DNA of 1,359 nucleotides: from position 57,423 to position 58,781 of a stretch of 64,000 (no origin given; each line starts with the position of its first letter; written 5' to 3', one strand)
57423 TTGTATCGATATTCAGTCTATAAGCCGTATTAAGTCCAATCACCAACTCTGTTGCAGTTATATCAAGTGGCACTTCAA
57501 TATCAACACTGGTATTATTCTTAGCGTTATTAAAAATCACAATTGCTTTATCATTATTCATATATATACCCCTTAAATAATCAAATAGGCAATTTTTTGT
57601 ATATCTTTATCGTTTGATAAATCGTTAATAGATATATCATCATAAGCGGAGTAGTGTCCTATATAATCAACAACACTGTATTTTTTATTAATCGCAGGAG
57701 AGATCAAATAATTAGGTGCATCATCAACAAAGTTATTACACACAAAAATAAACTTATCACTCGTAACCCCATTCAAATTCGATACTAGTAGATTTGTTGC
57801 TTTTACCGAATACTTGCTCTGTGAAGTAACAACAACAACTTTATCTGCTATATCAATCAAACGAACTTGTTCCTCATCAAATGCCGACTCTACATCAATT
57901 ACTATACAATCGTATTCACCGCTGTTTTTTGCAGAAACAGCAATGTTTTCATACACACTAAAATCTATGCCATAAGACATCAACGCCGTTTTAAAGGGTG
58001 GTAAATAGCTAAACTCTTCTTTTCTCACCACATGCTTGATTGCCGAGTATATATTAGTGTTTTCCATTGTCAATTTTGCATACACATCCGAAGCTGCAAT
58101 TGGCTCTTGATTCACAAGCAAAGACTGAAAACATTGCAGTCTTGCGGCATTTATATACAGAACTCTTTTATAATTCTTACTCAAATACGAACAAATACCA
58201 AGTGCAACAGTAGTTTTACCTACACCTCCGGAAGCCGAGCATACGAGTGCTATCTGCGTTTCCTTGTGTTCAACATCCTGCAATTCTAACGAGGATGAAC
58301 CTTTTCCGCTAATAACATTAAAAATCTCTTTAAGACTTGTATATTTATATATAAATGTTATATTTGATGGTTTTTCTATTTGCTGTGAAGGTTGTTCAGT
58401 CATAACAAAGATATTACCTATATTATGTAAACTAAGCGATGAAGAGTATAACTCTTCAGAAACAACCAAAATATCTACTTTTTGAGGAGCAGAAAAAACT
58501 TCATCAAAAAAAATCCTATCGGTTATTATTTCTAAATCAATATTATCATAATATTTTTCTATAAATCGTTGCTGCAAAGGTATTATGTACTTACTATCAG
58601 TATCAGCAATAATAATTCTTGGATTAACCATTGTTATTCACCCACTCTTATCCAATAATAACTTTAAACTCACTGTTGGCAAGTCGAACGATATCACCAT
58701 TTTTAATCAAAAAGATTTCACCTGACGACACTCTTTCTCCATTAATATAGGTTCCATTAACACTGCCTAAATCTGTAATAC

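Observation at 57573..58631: TadZ/CpaE-like (pseudo-receiver + ParA ATPase) gene wedged between the FHA protein and YukD/EssC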

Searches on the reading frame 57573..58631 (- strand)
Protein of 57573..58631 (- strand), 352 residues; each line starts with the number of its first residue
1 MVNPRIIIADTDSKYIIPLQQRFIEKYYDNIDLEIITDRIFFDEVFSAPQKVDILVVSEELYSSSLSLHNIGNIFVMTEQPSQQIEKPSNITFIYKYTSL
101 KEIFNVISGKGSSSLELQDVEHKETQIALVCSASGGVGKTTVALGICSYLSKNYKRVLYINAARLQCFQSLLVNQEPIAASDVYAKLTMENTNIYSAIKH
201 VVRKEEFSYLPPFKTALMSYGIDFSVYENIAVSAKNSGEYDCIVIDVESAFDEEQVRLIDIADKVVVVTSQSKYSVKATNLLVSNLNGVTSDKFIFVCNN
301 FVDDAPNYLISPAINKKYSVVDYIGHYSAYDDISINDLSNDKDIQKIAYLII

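Call 3: search_protein_families(library=pfam, proteins=[window:57573-58631:-], max_evalue=0.01)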
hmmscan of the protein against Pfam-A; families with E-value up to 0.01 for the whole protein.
window:57573-58631:- (352 aa): 6 families
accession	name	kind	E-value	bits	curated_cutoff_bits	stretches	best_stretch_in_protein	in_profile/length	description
PF13614.12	AAA_31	-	8.1e-11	42.6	27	1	130-290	6-168/177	AAA domain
PF01656.29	CbiA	-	2e-07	31.4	25.4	1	130-289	3-68/125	CobQ/CobB/MinD/ParA nucleotide binding domain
PF07015.17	VirC1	-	0.00088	19.1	24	1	128-162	4-38/231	VirC1 protein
PF10609.15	ParA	-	0.0031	17.4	27.1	0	126-157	4-35/246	NUBPL iron-transfer P-loop NTPase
PF02374.21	ArsA_ATPase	-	0.0042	16.8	24.3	0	131-161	6-36/305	Anion-transporting ATPase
PF13245.12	AAA_19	-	0.0059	17.2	25.1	0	128-261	13-113/134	AAA domain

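Call 4: search_protein_families(library=ncbifam, proteins=[window:57573-58631:-], max_evalue=0.01)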
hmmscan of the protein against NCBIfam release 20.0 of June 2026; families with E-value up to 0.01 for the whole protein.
window:57573-58631:- (352 aa): 12 families
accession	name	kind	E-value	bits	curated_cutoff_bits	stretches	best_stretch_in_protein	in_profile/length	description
NF041546.1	ParA_partition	equivalog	3e-08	33.4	180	1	237-288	74-125/203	ParA family partition ATPase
TIGR01968.1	minD_bact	equivalog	2.4e-05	23.8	212.9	1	126-294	2-166/261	septum site-determining protein MinD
NF047398.1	AAA_KGGVGR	domain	2.7e-05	24.6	90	0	231-286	133-189/190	KGGVGR-motif variant AAA ATPase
TIGR01969.1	minD_arch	subfamily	7e-05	22.1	201.75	1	129-272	4-141/251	cell division ATPase MinD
TIGR03371.1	cellulose_yhjQ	equivalog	0.0001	21.9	157.85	1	129-164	5-40/246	cellulose biosynthesis protein BcsQ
NF010443.0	PRK13869.1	subfamily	0.00013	20.8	446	1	83-253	75-247/405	plasmid-partitioning protein RepA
NF010423.0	PRK13849.1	equivalog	0.00038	19.9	313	1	129-163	5-39/231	conjugal transfer ATPase VirC1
NF050088.1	Get3_fold_NosAFP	equivalog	0.0011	18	325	1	134-264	10-148/364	Get3/ArsA fold putative tail anchor-mediating ATPase NosAFP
NF009701.0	PRK13230.1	subfamily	0.0031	16.6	350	0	133-206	8-83/291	nitrogenase reductase-like protein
NF008079.0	PRK10818.1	equivalog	0.0059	16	508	1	126-282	3-156/270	septum site-determining protein MinD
NF053621.1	ATPseBagBMYCTU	equivalog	0.0064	15.6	521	0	121-164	8-52/371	ATPase BagB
TIGR04291.1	arsen_driv_ArsA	equivalog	0.0064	15.2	650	0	117-160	312-354/565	arsenical pump-driving ATPase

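Call 5: search_solved_structures(query=window:57573-58631:-, max_evalue=1, show_alignments=3)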
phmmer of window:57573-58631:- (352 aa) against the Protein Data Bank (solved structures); distinct sequences matched with E-value up to 1: 24.
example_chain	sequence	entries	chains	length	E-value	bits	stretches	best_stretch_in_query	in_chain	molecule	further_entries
3fkq_A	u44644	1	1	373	1.4e-12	50.9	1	5-275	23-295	NtrC-like two-domain protein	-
4v02_A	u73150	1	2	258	1.1e-07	34.8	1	126-297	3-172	SITE-DETERMINING PROTEIN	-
4v03_A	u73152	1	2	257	5.4e-07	32.5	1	126-297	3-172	SITE-DETERMINING PROTEIN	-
3k9g_A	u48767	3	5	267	5e-05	26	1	120-282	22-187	PF-32 protein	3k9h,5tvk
4rz3_A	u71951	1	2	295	0.0016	21.1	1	128-283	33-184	Site-determining protein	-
8jmj_A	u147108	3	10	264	0.002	20.8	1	126-286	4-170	SpoOJ regulator (Soj)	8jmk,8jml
2bek_A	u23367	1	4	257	0.0027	20.4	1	126-278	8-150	SEGREGATION PROTEIN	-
4rz2_A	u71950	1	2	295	0.008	18.8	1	128-283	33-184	Site-determining protein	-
6iub_A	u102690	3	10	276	0.0083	18.8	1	125-286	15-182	SpoOJ regulator (Soj)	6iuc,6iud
1wcv_1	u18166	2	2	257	0.0089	18.7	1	126-163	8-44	SEGREGATION PROTEIN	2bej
3cwq_A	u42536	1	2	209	0.016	17.8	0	128-154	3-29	ParA family chromosome partitioning protein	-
8ray_B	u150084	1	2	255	0.04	16.5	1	128-282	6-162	ParA family protein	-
6nop_B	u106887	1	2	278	0.054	16.1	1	127-288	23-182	Cobyrinic acid ac-diamide synthase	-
3q9l_A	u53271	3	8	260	0.092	15.3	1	126-282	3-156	Septum site-determining protein minD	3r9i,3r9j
3pg5_A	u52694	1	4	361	0.096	15.3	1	133-174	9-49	Uncharacterized protein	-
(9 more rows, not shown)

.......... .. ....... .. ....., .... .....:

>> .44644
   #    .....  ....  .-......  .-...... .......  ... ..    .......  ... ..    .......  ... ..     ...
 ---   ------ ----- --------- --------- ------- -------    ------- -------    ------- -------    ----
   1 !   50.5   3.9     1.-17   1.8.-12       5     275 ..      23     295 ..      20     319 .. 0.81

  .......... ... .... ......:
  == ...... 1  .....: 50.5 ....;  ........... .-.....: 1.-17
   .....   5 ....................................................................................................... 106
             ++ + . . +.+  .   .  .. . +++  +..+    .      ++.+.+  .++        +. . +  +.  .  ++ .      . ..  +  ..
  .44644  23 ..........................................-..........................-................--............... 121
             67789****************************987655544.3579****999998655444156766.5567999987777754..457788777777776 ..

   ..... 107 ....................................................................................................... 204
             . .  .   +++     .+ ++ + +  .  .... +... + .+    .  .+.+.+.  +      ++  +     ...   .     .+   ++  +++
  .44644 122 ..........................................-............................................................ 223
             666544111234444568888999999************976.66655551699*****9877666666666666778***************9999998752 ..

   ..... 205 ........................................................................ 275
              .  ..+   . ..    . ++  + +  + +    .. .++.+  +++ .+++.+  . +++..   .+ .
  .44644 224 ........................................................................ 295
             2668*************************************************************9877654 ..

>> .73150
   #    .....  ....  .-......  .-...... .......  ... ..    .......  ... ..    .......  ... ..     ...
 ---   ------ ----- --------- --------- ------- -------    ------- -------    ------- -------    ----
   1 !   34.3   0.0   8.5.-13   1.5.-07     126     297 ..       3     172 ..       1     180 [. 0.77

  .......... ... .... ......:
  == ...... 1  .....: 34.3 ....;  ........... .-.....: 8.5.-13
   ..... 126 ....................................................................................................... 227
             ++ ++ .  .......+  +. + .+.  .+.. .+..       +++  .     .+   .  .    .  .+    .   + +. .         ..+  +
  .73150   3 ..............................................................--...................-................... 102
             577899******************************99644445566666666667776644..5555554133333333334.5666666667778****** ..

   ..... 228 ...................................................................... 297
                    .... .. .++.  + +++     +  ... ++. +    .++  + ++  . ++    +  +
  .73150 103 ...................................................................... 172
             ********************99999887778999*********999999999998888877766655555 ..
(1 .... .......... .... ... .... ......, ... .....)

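Call 6: find_homologous_proteins(query=window:57573-58631:-, max_evalue=0.001)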
Query window:57573-58631:- (352 aa): 1345 proteins with E <= 0.001 among 4037 candidates; the best 120 are listed.
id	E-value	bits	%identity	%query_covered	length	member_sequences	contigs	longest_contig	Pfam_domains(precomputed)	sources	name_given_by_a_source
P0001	4.0e-219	744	99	100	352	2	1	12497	PF01656.30,PF13614.13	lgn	-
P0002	1.1e-138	480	61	100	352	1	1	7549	PF01656.30,PF13614.13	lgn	-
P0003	6.4e-138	478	64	100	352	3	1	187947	PF01656.30,PF13614.13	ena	-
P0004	6.4e-137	474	61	100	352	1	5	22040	PF01656.30,PF13614.13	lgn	-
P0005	6.1e-136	471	60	100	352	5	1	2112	PF01656.30,PF13614.13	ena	-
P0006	8.7e-136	471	62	100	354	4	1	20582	PF01656.30,PF13614.13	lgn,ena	-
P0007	3.2e-135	469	61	100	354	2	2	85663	PF01656.30,PF13614.13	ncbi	-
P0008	1.7e-134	466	61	100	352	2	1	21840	PF01656.30,PF13614.13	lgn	-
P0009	3.7e-133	462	59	100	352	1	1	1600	PF01656.30,PF13614.13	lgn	-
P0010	7.4e-133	461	59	100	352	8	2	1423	PF01656.30,PF13614.13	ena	-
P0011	9.6e-133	461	61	100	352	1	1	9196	PF01656.30,PF13614.13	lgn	-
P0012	9.6e-133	461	61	100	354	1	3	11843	PF01656.30,PF13614.13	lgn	-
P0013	9.6e-133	461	61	100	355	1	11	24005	PF01656.30,PF13614.13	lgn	-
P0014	1.3e-132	460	61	100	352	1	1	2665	PF01656.30,PF13614.13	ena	-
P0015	1.9e-132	460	59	100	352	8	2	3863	PF01656.30,PF13614.13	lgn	-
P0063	1.2e-122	427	57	100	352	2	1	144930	PF13614.13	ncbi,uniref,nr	ncbi:hypothetical protein CFOLD11_40770 [Clostridium folliculivorans]|uniref:AAA domain-containing p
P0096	2.1e-121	423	55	100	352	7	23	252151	PF13614.13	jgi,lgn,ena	-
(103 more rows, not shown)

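Call 10: find_encoding_contigs(protein=window:57573-58631:-, flank=10000, max_places=4)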
Protein window:57573-58631:- (352 aa): no gene with exactly this product is on record in the collection.

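Call 11: find_encoding_contigs(protein=P0063, flank=10000, max_places=2)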
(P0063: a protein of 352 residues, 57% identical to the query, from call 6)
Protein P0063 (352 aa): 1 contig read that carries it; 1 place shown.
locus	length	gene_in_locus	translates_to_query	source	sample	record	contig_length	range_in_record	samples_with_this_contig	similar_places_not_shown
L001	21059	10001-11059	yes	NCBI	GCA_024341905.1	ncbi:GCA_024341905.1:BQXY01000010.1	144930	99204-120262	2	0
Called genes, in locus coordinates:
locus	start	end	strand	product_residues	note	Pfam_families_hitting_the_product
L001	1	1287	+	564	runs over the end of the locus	PF00069:Pkinase, PF07714:PK_Tyr_Ser-Thr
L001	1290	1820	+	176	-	-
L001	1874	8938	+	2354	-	PF18998:Flg_new_2 (faint), PF07495:Y_Y_Y (faint)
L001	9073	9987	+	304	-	PF19909:DUF6382 (faint), PF00498:FHA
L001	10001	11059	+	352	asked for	PF13614:AAA_31 (weak)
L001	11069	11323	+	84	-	PF08817:YukD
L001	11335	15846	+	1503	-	PF01580:FtsK_SpoIIIE, PF13401:AAA_22 (faint), PF01580:FtsK_SpoIIIE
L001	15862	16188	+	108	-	PF06013:WXG100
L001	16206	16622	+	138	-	-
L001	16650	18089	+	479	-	-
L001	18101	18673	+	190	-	-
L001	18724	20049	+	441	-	PF00515:TPR_1 (faint), PF07719:TPR_2 (faint), PF09976:TPR_21 (faint), PF12569:NatA_aux_su (faint), PF12895:ANAPC3 (faint), PF13371:TPR_9 (faint), PF14559:TPR_19 (weak), PF13181:TPR_8 (weak), +6 more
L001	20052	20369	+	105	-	PF06013:WXG100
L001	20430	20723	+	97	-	PF06013:WXG100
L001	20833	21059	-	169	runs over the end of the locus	-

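Call 12: find_encoding_contigs(protein=P0096, flank=10000, max_places=3)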
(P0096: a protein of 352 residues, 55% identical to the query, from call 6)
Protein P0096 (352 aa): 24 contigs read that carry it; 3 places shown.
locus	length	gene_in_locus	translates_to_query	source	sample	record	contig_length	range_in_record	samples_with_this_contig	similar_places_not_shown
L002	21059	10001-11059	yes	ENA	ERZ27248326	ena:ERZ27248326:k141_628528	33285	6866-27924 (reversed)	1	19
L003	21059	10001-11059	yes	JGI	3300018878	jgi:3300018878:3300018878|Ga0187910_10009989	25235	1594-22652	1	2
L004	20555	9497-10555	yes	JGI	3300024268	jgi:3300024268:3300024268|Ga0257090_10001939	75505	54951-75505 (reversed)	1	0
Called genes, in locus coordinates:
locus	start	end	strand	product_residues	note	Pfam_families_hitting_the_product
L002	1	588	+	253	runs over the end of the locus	PF13672:PP2C_2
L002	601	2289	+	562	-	PF00069:Pkinase, PF07714:PK_Tyr_Ser-Thr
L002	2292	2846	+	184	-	-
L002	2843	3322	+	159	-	-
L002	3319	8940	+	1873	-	-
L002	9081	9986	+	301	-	PF19909:DUF6382 (weak), PF16697:Yop-YscD_cpl (weak), PF00498:FHA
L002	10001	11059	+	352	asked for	PF13614:AAA_31 (weak)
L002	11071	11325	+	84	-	PF08817:YukD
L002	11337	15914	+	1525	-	PF16697:Yop-YscD_cpl (faint), PF00498:FHA (weak), PF01580:FtsK_SpoIIIE, PF13401:AAA_22 (faint), PF01580:FtsK_SpoIIIE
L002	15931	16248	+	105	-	PF06013:WXG100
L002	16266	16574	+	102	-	-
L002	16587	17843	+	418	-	-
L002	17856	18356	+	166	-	-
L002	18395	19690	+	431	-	PF00515:TPR_1 (faint), PF07719:TPR_2 (faint), PF12569:NatA_aux_su (faint), PF13424:TPR_12 (weak), PF14559:TPR_19, PF14559:TPR_19 (weak), PF13432:TPR_16 (weak), PF14559:TPR_19 (weak), +15 more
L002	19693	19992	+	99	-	PF06013:WXG100 (weak)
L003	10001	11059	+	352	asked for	PF13614:AAA_31 (weak)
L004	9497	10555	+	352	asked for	PF13614:AAA_31 (weak)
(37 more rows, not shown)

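Call 27: find_related_loci(query=A1, collection=genome_contigs, flank=10000)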
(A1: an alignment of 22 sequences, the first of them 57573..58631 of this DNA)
Query A1 (352 aa) in genome_contigs; peptide patterns used: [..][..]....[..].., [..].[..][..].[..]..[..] (x = any residue, [..] = any of these).
117 stretches matched a pattern; 83 encode a relative of the query (tblastn E <= 1e-3); the best 80 are kept; 78 distinct loci.
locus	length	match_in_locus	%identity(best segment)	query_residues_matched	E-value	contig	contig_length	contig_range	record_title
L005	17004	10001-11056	60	1-352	2e-141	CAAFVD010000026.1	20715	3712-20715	TPA_asm: Candidatus Gastranaerophilales bacterium, isolate HGM07924, WGS project CAAFVD010000000 data, contig: SRS475537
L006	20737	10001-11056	58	1-352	6e-140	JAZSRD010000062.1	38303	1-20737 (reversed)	MAG: Eubacteriales bacterium isolate T1900044540_TS20190006.MAGScoT_cleanbin_000007 SGB_55_k141_2652666, whole genome sh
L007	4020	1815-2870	60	1-352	1e-136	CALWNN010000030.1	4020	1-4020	MAG: uncultured Clostridia bacterium isolate E25__bin179 genome assembly, contig: E25__k127_1429881, whole genome shotgu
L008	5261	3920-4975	57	1-352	1e-132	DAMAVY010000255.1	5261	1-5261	MAG TPA_asm: Clostridium sp. isolate CTOTU48541 NODE_979_length_5261_cov_4.010181, whole genome shotgun sequence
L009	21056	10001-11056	57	1-352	1e-131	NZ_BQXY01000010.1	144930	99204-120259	Clostridium folliculivorans strain D1-1 sequence10, whole genome shotgun sequence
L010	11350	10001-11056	55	1-352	4e-131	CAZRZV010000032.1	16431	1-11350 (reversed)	MAG TPA_asm: uncultured Faecalimonas sp. isolate SRP287540_co1_192 genome assembly, contig: NODE_3687_length_16431_cov_5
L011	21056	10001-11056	56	1-352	9e-131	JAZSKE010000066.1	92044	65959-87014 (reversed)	MAG: Acutalibacteraceae bacterium isolate T1900044562_TS20190028.MAGScoT_cleanbin_000011 SGB_370_k141_22566, whole genom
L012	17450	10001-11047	56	4-352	2e-130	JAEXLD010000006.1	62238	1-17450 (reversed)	MAG: Bacillota bacterium isolate OH_HBlB_263 k127_1255827, whole genome shotgun sequence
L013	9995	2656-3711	55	1-352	9e-130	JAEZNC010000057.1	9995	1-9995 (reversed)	MAG: Bacillota bacterium isolate OH_CFB_137 k127_1629748, whole genome shotgun sequence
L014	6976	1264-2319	56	1-352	9e-130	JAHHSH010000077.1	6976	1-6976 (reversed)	MAG: Oscillospiraceae bacterium isolate MAG051 MAG051_77, whole genome shotgun sequence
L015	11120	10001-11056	55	1-352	2e-129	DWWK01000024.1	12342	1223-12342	MAG TPA_asm: Candidatus Mediterraneibacter faecigallinarum isolate ChiGjej1B1-1692 ChiGjej1B1M5__C45158_L12342_SAMN08009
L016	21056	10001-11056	54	1-352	7e-129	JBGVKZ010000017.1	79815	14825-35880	MAG: Lachnospiraceae bacterium isolate fecal_MAG_293 fecal_MAG_293_contig_0017, whole genome shotgun sequence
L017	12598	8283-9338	55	1-352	3e-127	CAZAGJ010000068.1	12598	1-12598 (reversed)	MAG TPA_asm: uncultured Roseburia sp. isolate SRP350583_co2_377 genome assembly, contig: NODE_7451_length_12598_cov_7.46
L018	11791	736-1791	57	1-352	5e-127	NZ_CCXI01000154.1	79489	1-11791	Clostridium polynesiense strain MS1, whole genome shotgun sequence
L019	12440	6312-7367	56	1-352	6e-127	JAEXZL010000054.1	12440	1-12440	MAG: Bacillota bacterium isolate OH_HDB_228 k127_1542267, whole genome shotgun sequence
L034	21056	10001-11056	55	1-352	5e-123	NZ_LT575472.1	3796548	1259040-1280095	Clostridium nigeriense strain Marseille-P2414T, whole genome shotgun sequence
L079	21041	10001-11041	38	6-352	4e-65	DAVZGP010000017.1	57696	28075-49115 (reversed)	MAG TPA_asm: Clostridium sp. isolate gSpreadC_ID_19 NODE_76_length_57696_cov_19.148696, whole genome shotgun sequence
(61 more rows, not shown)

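Call 35: predict_structure(alignment_id=A1)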
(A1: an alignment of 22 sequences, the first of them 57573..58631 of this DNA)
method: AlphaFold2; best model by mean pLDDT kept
length: 352 residues; sequences in the alignment: 22
mean_pLDDT: 71.0   pTM: 0.62
mean pLDDT of the five models: 71.0, 61.2, 60.1, 53.5, 52.4
residues with pLDDT >= 90: 16; 70-90: 193; 50-70: 99; < 50: 44
segments of 3 or more residues with pLDDT < 50: 82-86, 109-122, 166-178, 316-325
pLDDT, mean of each block of 10 residues (from residue 1): 79 61 54 82 89 87 86 80 55 68 57 37 74 76 85 80 55 44 63 75 76 66 74 87 85 81 86 80 65 74 72 52 53 72 73 71
secondary structure, 60 per line:
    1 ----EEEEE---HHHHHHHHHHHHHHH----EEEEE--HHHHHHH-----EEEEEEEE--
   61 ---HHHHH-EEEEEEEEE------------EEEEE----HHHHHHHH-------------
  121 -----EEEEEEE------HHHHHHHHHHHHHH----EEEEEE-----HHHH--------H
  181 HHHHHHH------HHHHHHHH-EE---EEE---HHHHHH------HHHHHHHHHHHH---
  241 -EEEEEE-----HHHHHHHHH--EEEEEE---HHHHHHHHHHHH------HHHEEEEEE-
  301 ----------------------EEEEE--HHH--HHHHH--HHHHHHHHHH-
elements in order: E5-9 H13-27 E32-36 H39-45 E51-58 H64-68 E70-78 E91-95 H100-107 E126-132 H139-152 E157-162 H168-171 H180-187 H194-201 E208-210 H214-219 H226-237 E242-247 H253-261 E264-269 H273-284 E294-299 E323-327 H335-339 H342-351

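Call 37: search_protein_representatives(protein=window:57573-58631:-)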
Query: 352 residues. Proteins with E-value up to 0.001 (for the whole library): 1404; up to 1e-10: 612; up to 1e-30: 328. The best 150 are listed.
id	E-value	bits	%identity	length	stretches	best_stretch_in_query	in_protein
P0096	6.7e-122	423.2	55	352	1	1-352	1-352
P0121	9.4e-91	320.9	46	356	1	4-352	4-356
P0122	2.7e-89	316.1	42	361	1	3-351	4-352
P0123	5.6e-89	315.1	44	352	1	2-352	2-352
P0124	6.2e-88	311.6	56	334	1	1-264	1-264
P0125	3.8e-87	309.1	45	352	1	2-351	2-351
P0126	1.0e-86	307.6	44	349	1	1-351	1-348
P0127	2.3e-86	306.5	43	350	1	2-352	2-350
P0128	1.1e-85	304.3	43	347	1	4-351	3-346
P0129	2.9e-85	302.9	45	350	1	3-352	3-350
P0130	8.1e-85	301.4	43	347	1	4-351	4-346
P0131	1.1e-84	300.9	40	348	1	2-351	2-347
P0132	1.8e-84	300.3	45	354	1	2-351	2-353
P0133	7.3e-84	298.3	46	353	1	2-351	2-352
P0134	1.6e-83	297.1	45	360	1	4-350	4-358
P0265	3.7e-53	197.4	30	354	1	3-327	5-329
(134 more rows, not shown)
